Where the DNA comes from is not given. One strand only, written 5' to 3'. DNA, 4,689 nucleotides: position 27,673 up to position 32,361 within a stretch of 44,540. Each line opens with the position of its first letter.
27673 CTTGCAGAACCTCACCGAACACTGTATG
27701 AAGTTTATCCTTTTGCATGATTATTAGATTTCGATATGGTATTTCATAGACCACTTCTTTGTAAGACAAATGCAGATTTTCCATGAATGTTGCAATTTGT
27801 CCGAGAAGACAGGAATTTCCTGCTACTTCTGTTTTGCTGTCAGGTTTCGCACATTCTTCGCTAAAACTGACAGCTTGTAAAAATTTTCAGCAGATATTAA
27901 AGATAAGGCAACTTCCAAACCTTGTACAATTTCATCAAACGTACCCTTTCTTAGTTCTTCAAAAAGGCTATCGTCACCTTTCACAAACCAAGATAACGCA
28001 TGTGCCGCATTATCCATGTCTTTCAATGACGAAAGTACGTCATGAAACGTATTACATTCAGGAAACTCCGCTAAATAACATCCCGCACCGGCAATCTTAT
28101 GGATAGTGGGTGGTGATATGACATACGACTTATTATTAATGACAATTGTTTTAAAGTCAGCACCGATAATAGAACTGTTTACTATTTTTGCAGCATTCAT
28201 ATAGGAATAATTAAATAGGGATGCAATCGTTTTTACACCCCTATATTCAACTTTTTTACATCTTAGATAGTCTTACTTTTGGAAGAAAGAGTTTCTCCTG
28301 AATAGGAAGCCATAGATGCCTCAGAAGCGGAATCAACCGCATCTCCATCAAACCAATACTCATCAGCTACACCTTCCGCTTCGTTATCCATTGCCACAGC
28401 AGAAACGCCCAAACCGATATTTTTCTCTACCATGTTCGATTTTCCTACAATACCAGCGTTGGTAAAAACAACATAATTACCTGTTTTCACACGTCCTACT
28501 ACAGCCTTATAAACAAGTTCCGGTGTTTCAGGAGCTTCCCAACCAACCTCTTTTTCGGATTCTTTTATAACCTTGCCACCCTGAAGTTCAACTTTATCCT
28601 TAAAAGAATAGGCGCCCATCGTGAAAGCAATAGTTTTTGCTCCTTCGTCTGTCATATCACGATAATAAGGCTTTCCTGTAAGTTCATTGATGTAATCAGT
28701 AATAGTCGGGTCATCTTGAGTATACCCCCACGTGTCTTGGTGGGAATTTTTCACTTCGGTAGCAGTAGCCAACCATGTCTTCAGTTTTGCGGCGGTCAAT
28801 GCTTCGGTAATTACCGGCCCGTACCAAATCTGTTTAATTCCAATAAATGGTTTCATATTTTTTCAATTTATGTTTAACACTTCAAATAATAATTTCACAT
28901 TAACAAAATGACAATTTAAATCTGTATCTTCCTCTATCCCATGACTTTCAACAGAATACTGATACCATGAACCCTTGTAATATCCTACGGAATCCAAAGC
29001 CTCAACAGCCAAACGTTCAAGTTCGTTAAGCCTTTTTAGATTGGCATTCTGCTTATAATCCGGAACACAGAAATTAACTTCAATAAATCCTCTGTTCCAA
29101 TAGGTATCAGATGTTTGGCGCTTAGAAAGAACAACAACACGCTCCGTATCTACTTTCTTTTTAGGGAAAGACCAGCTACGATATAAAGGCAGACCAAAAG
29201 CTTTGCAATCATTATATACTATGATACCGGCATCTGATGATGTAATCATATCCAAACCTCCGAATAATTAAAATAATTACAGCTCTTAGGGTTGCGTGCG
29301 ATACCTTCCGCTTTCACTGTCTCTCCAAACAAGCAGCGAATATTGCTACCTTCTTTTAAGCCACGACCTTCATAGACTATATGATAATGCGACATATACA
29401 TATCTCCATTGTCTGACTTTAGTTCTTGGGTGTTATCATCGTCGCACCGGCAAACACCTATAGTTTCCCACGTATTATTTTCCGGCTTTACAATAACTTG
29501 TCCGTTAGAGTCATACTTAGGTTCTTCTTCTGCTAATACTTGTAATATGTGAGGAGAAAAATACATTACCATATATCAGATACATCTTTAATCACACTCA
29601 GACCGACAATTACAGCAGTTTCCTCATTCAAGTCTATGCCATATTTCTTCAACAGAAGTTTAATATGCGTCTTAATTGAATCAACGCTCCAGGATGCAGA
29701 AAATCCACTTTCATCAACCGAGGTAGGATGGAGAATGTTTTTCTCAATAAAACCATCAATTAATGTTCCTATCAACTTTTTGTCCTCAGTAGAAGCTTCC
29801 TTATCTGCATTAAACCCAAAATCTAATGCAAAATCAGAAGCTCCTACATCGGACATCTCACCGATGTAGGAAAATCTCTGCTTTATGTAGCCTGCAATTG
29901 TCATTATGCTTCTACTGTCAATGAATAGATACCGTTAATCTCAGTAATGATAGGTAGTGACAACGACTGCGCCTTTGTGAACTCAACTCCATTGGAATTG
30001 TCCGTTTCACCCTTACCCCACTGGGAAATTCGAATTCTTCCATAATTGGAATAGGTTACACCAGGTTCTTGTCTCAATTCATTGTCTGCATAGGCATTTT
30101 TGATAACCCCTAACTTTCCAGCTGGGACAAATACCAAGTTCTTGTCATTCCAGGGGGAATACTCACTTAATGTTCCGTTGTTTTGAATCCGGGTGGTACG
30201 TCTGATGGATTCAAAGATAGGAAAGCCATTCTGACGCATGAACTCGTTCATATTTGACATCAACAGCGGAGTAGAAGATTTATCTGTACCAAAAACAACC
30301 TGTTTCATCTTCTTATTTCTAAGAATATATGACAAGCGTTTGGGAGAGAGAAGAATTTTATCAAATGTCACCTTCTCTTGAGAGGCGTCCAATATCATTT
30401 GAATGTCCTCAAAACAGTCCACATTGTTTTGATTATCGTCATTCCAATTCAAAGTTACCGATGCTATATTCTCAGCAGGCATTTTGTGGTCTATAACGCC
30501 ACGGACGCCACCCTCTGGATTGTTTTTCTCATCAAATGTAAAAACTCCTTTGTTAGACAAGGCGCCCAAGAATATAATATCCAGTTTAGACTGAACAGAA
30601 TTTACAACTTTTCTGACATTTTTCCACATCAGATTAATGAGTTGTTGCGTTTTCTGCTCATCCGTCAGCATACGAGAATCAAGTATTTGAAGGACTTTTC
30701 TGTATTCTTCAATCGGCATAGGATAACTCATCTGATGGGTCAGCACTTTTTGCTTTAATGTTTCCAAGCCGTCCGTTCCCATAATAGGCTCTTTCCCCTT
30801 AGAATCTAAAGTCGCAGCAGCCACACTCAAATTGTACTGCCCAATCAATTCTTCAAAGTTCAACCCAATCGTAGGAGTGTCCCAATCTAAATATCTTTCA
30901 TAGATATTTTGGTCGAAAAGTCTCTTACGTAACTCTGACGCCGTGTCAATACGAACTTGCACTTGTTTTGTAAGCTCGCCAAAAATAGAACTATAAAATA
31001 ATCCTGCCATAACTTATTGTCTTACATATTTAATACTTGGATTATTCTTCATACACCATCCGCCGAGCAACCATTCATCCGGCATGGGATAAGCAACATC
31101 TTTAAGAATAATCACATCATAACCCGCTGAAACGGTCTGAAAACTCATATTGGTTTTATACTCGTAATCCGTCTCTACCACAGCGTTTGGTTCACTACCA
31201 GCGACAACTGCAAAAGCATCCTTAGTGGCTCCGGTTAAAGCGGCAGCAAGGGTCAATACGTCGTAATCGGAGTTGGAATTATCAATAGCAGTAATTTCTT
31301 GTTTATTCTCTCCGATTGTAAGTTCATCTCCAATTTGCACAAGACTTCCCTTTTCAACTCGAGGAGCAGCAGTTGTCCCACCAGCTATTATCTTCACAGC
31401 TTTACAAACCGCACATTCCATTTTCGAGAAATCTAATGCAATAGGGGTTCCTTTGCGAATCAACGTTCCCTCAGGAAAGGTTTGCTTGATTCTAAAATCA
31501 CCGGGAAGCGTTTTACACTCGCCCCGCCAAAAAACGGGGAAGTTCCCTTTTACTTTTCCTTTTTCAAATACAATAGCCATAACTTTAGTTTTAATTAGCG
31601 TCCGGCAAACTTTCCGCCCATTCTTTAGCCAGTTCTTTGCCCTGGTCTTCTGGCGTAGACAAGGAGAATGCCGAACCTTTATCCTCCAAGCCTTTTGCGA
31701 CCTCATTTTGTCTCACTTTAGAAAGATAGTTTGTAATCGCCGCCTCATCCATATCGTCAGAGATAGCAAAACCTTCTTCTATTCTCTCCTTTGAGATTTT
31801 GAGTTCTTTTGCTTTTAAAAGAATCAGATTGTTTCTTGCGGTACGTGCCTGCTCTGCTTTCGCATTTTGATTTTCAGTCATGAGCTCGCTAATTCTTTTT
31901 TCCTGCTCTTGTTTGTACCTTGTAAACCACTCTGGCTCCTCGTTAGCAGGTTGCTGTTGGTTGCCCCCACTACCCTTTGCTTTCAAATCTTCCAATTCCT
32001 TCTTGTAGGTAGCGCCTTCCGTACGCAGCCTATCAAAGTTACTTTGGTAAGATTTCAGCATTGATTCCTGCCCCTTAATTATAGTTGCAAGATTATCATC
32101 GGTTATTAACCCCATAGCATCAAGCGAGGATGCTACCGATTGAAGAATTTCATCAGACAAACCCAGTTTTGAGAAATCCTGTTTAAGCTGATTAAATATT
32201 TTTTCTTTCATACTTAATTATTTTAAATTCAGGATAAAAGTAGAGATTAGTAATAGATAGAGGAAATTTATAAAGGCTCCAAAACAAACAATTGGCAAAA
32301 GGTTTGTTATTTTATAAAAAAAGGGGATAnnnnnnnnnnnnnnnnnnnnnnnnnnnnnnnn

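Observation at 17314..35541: A 26-nt dyad, four copies, each exactly 40 nt from a -7 box: a candidate late-gene activator regulon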

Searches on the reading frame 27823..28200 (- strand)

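Call 62: search_protein_families(library=phrogs, proteins=[window:27823-28200:-], max_evalue=0.001)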
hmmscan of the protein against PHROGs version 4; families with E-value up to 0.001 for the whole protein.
window:27823-28200:- (125 aa): 1 family
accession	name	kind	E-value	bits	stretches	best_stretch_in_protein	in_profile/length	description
phrog_13669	-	unknown function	2.2e-46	158.3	1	2-125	3-126/127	-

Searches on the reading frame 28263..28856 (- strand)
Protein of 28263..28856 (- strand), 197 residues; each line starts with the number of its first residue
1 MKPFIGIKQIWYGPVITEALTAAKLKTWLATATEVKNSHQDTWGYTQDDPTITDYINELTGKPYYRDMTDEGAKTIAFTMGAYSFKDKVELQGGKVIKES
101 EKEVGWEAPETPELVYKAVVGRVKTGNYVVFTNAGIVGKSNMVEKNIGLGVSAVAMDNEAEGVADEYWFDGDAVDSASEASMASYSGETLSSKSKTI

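Call 62: search_protein_families(library=phrogs, proteins=[window:28263-28856:-], max_evalue=0.001)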
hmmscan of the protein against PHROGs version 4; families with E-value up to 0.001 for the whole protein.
window:28263-28856:- (197 aa): 2 families
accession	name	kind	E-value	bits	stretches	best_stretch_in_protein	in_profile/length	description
phrog_14600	-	unknown function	2e-69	234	1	1-177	3-178/178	-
phrog_6767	-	unknown function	5.4e-09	37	1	5-139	7-133/169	-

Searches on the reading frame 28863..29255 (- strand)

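Call 62: search_protein_families(library=phrogs, proteins=[window:28863-29255:-], max_evalue=0.001)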
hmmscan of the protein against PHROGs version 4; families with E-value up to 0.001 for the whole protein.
window:28863-29255:- (130 aa): 1 family
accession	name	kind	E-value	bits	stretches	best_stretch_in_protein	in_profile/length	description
phrog_5597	-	unknown function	1.2e-33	116.8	1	3-128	1-136/138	-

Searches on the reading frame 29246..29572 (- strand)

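Call 62: search_protein_families(library=phrogs, proteins=[window:29246-29572:-], max_evalue=0.001)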
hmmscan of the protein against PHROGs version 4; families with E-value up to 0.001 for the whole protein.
window:29246-29572:- (108 aa): 1 family
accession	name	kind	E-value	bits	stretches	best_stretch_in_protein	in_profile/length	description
phrog_16482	-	unknown function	2.4e-26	93.2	1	3-108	1-107/107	-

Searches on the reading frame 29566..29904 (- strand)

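Call 62: search_protein_families(library=phrogs, proteins=[window:29566-29904:-], max_evalue=0.001)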
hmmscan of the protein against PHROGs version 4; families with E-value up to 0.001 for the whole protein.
window:29566-29904:- (112 aa): 2 families
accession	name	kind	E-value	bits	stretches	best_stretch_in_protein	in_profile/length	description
phrog_7935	-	unknown function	7.4e-13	49.9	1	1-91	1-92/108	-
phrog_16646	-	unknown function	1.5e-05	26.6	1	6-112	17-111/111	-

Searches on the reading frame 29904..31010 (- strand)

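Call 11: search_protein_families(library=phrogs, proteins=[window:29904-31010:-], max_evalue=0.001)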
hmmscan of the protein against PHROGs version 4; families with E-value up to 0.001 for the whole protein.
window:29904-31010:- (368 aa): 1 family
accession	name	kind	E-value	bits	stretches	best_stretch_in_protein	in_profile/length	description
phrog_29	-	head and packaging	2.3e-23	84.1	1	28-367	41-359/439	major head protein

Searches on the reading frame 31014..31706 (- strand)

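Call 62: search_protein_families(library=phrogs, proteins=[window:31014-31706:-], max_evalue=0.001)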
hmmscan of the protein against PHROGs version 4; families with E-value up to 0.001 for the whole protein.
window:31014-31706:- (230 aa): 3 families
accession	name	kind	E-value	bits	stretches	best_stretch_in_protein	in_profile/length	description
phrog_9196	-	unknown function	3.1e-09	37.9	1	68-161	28-125/205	-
phrog_20501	-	unknown function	9.7e-09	36.3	1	68-180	25-139/193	-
phrog_12443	-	moron, auxiliary metabolic gene and host takeover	0.001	19.7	0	164-197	32-65/67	membrane protein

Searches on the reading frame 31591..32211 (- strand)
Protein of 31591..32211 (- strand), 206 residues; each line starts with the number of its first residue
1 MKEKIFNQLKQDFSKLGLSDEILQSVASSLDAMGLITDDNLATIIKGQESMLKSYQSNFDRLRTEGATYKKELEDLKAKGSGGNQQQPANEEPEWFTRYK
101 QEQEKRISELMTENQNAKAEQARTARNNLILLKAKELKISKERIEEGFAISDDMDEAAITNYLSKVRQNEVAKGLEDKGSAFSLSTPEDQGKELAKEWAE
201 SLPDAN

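Call 11: search_protein_families(library=phrogs, proteins=[window:31591-32211:-], max_evalue=0.001)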
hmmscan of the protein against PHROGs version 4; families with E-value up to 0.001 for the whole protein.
window:31591-32211:- (206 aa): 1 family
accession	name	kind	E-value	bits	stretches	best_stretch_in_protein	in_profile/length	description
phrog_5824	-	unknown function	2.3e-13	51.4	1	1-197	1-214/228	-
